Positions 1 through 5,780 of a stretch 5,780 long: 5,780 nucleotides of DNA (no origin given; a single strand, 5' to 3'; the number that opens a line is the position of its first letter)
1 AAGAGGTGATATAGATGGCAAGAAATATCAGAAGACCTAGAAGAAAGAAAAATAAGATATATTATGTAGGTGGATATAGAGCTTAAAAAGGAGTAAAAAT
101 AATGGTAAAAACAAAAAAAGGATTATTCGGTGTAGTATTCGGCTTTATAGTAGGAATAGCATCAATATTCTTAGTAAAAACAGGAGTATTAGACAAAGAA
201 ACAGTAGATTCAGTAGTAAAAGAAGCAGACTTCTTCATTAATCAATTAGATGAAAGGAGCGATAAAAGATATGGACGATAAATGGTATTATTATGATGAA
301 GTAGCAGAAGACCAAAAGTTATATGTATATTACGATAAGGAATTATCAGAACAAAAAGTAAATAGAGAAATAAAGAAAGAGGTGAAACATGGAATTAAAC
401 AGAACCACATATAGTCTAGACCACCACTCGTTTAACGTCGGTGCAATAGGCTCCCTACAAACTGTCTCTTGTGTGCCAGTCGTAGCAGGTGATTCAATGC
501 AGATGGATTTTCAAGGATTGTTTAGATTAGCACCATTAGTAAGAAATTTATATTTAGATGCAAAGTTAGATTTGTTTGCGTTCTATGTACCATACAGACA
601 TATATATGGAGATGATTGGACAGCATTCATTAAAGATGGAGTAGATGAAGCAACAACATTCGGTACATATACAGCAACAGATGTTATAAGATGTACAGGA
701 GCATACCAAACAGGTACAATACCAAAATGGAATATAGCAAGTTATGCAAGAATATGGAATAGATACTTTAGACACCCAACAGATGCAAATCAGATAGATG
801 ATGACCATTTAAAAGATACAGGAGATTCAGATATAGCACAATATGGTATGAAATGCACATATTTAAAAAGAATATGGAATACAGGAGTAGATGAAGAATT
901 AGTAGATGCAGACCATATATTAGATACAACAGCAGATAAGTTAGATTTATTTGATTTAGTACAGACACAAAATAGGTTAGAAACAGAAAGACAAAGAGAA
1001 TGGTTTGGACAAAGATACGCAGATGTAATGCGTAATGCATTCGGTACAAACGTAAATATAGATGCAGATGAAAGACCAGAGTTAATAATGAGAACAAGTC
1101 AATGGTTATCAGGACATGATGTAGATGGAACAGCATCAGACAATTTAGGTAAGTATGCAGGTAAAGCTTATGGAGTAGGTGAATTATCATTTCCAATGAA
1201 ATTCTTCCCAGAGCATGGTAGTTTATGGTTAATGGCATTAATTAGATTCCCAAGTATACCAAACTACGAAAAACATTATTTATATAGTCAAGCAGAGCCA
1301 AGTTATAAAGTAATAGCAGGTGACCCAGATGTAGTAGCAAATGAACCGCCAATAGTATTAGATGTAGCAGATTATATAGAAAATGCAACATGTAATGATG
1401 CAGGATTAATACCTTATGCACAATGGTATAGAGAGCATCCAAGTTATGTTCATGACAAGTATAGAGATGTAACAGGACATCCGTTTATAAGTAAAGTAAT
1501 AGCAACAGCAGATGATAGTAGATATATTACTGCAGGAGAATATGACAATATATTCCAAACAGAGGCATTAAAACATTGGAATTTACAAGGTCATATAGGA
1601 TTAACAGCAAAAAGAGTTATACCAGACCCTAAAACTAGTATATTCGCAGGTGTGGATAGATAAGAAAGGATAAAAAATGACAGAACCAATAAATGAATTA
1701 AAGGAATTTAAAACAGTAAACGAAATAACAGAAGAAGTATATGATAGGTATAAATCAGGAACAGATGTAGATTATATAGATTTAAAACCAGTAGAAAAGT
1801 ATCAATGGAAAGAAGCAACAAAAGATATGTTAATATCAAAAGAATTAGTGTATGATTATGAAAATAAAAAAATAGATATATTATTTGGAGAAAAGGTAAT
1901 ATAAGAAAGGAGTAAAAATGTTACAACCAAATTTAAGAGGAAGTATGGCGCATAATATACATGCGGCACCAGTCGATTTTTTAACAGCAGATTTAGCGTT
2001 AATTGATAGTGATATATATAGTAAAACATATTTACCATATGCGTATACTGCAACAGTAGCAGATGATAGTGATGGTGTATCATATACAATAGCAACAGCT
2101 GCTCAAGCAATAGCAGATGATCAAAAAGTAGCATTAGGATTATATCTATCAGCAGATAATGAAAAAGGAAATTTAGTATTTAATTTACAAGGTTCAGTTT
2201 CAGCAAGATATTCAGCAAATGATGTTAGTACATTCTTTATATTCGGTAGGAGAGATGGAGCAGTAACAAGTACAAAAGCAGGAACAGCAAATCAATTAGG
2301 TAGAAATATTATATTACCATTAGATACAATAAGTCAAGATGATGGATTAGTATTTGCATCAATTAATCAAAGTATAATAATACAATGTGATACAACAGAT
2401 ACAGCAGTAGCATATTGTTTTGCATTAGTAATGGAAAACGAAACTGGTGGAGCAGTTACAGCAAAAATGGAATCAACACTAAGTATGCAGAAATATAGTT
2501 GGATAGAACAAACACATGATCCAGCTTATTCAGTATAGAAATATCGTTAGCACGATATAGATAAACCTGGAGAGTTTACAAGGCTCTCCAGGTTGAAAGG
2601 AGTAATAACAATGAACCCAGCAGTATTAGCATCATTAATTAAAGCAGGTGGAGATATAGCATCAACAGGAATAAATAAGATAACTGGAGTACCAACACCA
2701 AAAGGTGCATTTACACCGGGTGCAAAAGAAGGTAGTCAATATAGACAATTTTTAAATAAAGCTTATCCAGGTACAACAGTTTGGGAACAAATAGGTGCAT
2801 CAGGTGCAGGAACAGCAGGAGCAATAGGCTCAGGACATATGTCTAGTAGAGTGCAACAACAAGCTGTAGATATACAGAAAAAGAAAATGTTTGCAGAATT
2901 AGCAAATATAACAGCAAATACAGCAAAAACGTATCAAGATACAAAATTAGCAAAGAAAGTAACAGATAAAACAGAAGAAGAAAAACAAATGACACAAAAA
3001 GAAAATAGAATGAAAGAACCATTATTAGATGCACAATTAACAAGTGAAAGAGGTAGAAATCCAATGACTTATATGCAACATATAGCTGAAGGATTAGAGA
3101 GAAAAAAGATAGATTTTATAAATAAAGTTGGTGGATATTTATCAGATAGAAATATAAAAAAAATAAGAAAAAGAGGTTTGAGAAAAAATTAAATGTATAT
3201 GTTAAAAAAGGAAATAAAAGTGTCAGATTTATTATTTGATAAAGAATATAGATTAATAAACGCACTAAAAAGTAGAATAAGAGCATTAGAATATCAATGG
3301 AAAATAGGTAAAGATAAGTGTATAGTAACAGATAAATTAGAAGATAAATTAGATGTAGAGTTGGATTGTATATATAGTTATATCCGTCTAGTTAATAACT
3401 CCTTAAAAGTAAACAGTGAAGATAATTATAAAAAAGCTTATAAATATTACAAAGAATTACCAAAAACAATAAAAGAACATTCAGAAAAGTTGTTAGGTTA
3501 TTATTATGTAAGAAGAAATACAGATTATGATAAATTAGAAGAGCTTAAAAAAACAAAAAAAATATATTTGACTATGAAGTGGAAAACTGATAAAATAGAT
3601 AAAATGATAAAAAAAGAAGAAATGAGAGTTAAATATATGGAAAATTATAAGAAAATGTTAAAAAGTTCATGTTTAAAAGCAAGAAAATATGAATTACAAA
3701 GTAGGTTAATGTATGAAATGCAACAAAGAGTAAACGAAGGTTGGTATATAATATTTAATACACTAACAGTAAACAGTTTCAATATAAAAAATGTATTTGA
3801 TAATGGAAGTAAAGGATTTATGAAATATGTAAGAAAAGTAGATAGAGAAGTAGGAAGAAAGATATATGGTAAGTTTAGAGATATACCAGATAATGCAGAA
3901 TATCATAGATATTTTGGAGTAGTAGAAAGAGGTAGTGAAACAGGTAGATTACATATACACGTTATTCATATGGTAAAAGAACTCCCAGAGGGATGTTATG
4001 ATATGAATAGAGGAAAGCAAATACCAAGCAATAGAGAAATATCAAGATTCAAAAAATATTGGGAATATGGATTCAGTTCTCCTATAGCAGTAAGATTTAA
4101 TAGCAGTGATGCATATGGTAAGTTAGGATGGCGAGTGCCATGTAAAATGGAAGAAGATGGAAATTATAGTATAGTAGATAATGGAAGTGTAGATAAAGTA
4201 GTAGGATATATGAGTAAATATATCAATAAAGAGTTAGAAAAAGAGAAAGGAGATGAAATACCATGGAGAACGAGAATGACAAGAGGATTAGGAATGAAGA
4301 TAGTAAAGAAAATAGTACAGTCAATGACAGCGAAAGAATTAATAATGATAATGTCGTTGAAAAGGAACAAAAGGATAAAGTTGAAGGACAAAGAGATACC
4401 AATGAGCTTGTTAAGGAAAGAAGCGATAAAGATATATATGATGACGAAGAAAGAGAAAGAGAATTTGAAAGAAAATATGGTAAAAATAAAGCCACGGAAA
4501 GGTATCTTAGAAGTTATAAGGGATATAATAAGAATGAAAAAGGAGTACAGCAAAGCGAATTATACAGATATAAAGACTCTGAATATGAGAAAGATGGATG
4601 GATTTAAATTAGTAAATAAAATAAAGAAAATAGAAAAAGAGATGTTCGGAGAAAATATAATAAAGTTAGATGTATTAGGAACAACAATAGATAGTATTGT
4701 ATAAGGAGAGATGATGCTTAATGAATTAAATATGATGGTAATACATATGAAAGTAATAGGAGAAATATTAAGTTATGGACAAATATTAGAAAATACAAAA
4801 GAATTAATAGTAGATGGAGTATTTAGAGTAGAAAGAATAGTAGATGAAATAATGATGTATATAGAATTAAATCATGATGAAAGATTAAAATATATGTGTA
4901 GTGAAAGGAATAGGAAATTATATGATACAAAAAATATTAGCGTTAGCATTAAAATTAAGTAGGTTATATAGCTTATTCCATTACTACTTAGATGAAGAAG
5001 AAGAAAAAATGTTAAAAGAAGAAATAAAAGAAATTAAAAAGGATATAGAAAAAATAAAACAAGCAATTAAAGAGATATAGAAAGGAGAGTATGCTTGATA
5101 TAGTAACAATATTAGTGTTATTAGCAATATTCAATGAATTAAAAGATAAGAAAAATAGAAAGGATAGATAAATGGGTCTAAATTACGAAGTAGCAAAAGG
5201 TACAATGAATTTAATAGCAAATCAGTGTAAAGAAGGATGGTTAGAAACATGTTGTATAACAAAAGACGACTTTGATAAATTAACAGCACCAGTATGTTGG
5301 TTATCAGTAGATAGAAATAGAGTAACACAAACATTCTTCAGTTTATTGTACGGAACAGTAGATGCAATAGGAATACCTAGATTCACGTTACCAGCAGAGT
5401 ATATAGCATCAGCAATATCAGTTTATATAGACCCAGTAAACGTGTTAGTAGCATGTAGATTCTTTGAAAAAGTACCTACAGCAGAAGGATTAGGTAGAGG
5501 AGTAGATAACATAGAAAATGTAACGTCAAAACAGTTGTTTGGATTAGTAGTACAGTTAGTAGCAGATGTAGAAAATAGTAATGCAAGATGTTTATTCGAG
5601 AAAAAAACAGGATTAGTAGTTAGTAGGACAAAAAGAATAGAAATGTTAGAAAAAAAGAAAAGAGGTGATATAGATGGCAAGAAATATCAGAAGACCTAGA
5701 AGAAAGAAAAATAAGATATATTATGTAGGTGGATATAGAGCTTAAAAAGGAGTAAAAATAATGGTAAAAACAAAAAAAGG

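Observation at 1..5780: Complete phiX174-plan microvirus (two scaffolding proteins, J, G-position spike) in a very AT-rich, A-ending-codon genome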

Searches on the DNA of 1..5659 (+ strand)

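Call 6: search_dna_similar(query=window:1-5659:+, collection=phages, mode=distant, max_rows=20)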
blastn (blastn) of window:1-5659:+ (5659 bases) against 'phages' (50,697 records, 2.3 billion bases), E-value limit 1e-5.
Records with a match: 2; places in all: 2; records where one place covers at least 80% of the query: 0.
Best place of each record, by identity: 60-80% 2.
By first word of the organism name: Eel 2.
By host as written in the record: - 2.
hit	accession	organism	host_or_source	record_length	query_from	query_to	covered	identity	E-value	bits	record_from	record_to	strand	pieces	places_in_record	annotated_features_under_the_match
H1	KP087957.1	Eel River basin pequenovirus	cold methane seep sediment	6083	39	5608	39%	70.4%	5e-166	934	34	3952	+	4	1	putative major capsid protein | putative replication initiation protein | putative minor capsid protein | hypothetical protein (x3)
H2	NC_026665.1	Eel River basin pequenovirus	cold methane seep sediment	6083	39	5608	39%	70.4%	5e-166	934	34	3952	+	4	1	putative major capsid protein | putative replication initiation protein | putative minor capsid protein | hypothetical protein (x3)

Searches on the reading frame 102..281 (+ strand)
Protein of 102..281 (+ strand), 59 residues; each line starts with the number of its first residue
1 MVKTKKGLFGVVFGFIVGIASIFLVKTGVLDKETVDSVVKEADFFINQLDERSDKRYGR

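Call 4: search_protein_families(library=pfam, proteins=[window:102-281:+], max_evalue=1)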
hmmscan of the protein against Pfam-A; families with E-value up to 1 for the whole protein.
window:102-281:+ (59 aa): 1 family
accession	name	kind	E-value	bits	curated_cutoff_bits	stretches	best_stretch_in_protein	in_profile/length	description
PF04888.17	SseC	-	0.51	10.3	30.2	1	5-22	55-72/312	Secretion system effector C (SseC) like family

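Call 5: search_protein_families(library=phrogs, proteins=[window:102-281:+], max_evalue=1)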
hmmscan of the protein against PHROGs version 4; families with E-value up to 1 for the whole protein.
window:102-281:+ (59 aa): 0 families

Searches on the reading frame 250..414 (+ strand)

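Call 4: search_protein_families(library=pfam, proteins=[window:250-414:+], max_evalue=1)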
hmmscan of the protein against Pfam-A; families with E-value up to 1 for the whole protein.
window:250-414:+ (54 aa): 1 family
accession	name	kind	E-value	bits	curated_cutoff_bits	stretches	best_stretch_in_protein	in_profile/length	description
PF19127.6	Choline_bind_3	-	0.017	15.5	27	1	1-17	21-37/47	Choline-binding repeat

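Call 5: search_protein_families(library=phrogs, proteins=[window:250-414:+], max_evalue=1)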
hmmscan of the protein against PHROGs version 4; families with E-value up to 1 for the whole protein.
window:250-414:+ (54 aa): 5 families
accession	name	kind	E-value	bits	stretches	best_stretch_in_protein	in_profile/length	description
phrog_8864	-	unknown function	0.027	15.5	1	6-34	10-37/136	-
phrog_31286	-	unknown function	0.048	14.8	1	5-31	17-43/105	-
phrog_31477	-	unknown function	0.16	13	1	10-48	53-91/125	-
phrog_10174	-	DNA, RNA and nucleotide metabolism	0.17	12.8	1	11-53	45-82/137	nucleotidyltransferase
phrog_3954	-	unknown function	0.29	12.2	1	3-46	44-87/88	-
